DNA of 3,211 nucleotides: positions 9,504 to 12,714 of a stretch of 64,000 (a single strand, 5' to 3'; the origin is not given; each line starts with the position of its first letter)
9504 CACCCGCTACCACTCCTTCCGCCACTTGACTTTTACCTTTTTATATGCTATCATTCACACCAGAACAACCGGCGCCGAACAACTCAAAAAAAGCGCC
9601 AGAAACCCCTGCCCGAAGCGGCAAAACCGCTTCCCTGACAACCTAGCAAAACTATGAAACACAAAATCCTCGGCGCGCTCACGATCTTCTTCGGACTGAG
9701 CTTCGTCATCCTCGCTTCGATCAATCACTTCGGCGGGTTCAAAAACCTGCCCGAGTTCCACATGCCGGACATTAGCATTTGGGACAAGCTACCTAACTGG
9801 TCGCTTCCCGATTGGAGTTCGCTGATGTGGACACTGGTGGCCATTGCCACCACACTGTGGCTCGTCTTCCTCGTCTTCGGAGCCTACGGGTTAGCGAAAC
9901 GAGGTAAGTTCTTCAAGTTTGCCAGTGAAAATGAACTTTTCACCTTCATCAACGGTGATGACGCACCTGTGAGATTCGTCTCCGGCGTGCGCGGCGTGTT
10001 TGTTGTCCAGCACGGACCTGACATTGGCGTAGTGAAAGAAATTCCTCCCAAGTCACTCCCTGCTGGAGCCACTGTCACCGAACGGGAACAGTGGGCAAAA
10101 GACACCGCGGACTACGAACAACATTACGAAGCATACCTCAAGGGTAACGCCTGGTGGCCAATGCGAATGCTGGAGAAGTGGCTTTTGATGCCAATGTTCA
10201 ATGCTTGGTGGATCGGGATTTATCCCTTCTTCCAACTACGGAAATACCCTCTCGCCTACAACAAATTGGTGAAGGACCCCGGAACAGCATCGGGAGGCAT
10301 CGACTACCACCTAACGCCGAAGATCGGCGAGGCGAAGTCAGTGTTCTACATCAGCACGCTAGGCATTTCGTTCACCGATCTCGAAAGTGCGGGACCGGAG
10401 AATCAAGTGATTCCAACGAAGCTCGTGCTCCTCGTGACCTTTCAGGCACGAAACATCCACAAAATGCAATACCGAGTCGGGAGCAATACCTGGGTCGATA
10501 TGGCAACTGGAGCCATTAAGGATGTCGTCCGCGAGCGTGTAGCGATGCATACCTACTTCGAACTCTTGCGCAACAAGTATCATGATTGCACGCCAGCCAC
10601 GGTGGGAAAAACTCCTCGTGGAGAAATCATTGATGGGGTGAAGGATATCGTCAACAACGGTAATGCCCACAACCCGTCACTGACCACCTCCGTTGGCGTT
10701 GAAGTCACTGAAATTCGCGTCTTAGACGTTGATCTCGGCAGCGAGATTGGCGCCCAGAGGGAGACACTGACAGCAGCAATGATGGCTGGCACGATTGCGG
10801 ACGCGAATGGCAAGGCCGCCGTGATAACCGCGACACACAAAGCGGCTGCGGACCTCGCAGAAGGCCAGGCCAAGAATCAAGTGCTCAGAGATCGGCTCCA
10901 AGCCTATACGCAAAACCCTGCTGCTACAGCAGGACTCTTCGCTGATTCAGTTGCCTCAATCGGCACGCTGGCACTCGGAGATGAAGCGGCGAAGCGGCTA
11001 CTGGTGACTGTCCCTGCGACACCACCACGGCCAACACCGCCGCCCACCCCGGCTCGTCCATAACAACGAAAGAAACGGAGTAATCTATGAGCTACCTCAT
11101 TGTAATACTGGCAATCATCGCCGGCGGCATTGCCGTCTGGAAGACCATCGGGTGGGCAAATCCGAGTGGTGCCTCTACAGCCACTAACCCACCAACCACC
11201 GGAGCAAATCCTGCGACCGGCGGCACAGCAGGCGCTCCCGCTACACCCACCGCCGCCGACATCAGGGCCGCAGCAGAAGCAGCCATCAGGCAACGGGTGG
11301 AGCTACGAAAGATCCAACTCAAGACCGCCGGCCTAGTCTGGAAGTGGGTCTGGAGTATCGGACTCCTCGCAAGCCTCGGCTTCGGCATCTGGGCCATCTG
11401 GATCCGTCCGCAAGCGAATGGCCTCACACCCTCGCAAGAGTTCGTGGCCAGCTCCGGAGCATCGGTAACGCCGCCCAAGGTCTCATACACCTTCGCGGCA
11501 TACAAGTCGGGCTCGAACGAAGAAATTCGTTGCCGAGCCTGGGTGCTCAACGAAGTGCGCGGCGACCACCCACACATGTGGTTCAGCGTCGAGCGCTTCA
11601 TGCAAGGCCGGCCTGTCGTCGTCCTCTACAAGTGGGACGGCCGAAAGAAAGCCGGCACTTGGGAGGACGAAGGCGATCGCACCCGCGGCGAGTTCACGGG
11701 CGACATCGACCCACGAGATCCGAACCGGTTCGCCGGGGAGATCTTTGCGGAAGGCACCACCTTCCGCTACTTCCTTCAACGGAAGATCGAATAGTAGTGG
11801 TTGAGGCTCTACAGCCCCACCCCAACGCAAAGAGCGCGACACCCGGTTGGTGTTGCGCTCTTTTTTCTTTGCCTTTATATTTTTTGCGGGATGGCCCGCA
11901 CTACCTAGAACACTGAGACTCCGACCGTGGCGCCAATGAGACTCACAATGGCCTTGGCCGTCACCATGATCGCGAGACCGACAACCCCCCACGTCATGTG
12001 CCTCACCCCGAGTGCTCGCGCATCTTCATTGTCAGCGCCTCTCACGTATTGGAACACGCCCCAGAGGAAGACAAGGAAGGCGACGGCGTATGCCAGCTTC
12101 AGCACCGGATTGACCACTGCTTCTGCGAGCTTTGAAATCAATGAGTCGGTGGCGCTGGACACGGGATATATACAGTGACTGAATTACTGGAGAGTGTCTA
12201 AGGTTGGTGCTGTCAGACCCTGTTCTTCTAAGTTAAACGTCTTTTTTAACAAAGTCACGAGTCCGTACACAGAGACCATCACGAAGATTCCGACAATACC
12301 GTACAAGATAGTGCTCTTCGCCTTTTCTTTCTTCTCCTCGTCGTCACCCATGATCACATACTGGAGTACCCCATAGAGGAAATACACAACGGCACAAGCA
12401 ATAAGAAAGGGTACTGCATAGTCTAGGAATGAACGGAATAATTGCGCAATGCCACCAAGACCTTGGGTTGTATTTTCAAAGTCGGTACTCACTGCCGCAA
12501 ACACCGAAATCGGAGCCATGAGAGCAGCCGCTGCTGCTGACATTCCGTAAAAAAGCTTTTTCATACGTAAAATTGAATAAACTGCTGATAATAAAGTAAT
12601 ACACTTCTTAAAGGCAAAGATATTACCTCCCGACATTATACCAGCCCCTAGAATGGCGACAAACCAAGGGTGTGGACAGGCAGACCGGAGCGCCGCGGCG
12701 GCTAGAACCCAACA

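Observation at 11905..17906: Operon-like minus-strand cluster: giant S/T/G-rich secreted protein, SAM methyltransferase, orphan binding protein and five tandem diverged VirB2/TrbC-like pilin paralogs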

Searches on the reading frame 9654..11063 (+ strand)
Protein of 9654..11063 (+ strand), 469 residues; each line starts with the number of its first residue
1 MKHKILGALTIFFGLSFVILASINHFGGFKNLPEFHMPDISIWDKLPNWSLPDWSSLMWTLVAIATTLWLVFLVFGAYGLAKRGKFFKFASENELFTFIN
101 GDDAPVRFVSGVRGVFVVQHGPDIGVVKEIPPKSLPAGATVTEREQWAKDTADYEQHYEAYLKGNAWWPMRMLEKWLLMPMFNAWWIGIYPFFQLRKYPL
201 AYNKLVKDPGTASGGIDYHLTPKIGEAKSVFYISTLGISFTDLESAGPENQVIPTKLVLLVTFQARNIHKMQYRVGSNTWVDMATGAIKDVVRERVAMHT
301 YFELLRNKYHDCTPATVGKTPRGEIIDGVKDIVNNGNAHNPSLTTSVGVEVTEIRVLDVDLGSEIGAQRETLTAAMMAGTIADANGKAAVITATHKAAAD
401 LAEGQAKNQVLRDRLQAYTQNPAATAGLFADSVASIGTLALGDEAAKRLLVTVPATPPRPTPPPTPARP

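Call 6: search_protein_families(library=pfam, proteins=[window:9654-11063:+], max_evalue=0.001)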
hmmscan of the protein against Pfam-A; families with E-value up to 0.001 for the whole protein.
window:9654-11063:+ (469 aa): 0 families

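Call 35: search_protein_families(library=ncbifam, proteins=[window:9654-11063:+], max_evalue=0.01)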
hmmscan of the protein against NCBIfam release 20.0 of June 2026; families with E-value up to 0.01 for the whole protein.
window:9654-11063:+ (469 aa): 1 family
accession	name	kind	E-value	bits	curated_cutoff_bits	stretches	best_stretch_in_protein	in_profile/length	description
NF051447.1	HblD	equivalog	0.0022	17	650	1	266-344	93-169/409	hemolysin BL lytic component L1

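Call 74: search_protein_families(library=phrogs, proteins=[window:9654-11063:+], max_evalue=0.01)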
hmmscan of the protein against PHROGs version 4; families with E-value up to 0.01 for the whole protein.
window:9654-11063:+ (469 aa): 0 families

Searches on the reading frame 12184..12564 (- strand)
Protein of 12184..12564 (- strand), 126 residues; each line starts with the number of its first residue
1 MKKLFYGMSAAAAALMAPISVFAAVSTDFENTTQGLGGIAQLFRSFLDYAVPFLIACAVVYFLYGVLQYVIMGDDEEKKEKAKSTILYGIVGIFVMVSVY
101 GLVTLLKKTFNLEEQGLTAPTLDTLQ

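Call 3: search_protein_families(library=pfam, proteins=[window:12184-12564:-], max_evalue=1)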
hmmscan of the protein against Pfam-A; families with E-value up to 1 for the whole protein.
window:12184-12564:- (126 aa): 13 families
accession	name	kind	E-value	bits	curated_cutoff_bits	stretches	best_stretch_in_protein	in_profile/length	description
PF18895.5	T4SS_pilin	-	3.5e-09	37.1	26.6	1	38-106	4-71/71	Type IV secretion system pilin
PF06570.16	DUF1129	-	0.0095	16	29.1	1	55-113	120-178/207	Protein of unknown function (DUF1129)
PF04123.18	DUF373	-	0.02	14.8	28.3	1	10-105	224-316/335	Domain of unknown function (DUF373)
PF04789.21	DUF621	-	0.02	14.5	21.3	1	43-114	191-257/306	Protein of unknown function (DUF621)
PF06168.16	DUF981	-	0.026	14.9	29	1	46-105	3-63/186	Protein of unknown function (DUF981)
PF24747.1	Zn-ribbon_GIR1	-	0.035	14.4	26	1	67-87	12-32/37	GIR1-like zinc ribbon domain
PF03073.20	TspO_MBR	-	0.035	14.3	24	1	53-93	39-79/145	TspO/MBR family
PF04893.22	Yip1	-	0.045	14.1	28.6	1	48-113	101-151/173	Yip1 domain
PF04911.17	ATP-synt_J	-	0.047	13.7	24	1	50-76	10-36/51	ATP synthase j chain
PF13786.12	DUF4179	-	0.054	14.4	30.1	1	2-46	3-50/94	Domain of unknown function (DUF4179)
PF03994.20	DUF350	-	0.081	13.4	26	1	82-114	71-105/133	Domain of Unknown Function (DUF350)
PF14110.11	DUF4282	-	0.12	13.4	27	0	53-99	19-63/86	Domain of unknown function (DUF4282)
PF20563.3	DUF6773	-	0.26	11.5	27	1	56-109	52-111/163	Family of unknown function (DUF6773)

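Call 35: search_protein_families(library=ncbifam, proteins=[window:12184-12564:-], max_evalue=0.01)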
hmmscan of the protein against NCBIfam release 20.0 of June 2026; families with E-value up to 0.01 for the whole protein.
window:12184-12564:- (126 aa): 2 families
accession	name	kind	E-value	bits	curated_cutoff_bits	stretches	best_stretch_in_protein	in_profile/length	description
NF045849.1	ICE_MMCAP2_0565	equivalog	7.5e-05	22.3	40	1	52-109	22-79/80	Mbov_0395 family pilin-like conjugal transfer protein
NF001842.0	PRK00567.1-3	equivalog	0.0005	20.1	146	1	21-84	45-110/147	large-conductance mechanosensitive channel protein MscL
